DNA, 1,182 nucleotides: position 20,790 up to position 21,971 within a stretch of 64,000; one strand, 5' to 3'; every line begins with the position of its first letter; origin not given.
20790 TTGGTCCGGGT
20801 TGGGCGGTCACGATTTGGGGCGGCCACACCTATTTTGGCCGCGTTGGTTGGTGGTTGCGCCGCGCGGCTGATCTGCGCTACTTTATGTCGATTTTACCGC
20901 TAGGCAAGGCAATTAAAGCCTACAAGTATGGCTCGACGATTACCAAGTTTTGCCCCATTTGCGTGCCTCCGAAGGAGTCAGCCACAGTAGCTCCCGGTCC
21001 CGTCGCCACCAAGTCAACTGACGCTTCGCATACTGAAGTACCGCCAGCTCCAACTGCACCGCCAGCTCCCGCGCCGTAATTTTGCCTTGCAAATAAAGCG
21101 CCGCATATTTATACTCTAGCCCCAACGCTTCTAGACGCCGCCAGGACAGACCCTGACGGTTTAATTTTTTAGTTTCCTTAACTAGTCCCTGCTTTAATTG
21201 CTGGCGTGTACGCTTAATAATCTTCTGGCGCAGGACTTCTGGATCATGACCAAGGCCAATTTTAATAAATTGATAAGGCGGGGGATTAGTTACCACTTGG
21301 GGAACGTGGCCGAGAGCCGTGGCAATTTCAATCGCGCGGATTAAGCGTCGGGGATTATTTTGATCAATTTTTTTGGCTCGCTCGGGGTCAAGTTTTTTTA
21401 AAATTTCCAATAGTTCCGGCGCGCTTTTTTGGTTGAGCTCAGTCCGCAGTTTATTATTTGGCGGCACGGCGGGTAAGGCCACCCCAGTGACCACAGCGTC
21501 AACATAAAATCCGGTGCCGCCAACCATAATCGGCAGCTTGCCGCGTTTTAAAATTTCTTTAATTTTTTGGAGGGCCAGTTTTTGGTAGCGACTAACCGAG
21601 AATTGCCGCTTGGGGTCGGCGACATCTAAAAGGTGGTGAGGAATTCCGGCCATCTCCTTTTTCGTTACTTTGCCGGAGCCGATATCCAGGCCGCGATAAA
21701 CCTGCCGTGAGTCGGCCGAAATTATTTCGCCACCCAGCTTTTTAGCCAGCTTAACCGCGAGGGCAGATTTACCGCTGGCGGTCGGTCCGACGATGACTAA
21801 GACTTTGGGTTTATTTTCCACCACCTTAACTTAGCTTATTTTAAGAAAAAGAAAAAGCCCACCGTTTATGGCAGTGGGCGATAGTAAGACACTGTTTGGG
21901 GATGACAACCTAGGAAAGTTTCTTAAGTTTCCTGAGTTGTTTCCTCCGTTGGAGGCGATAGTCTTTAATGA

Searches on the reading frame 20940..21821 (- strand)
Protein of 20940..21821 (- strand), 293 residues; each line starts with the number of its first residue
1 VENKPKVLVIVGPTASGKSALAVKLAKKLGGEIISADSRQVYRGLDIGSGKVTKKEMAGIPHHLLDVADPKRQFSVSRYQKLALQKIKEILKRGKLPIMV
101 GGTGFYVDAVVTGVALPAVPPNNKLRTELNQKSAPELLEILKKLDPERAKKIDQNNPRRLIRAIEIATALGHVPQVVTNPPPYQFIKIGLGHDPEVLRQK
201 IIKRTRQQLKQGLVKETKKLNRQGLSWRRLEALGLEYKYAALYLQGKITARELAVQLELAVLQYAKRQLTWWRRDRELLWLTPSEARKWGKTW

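Call 55: search_protein_families(library=pfam, proteins=[window:20940-21821:-], max_evalue=0.0001)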
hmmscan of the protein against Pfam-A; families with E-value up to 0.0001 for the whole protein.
window:20940-21821:- (293 aa): 3 families
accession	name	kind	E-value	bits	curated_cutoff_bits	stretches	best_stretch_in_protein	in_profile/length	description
PF01715.23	IPPT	-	4.2e-70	236.6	23.6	1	40-275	1-243/243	IPP transferase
PF01745.22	IPT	-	1e-10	41.9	20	1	6-65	2-61/233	Isopentenyl transferase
PF13671.12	AAA_33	-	4.2e-05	24.3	27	0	7-53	1-33/143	AAA domain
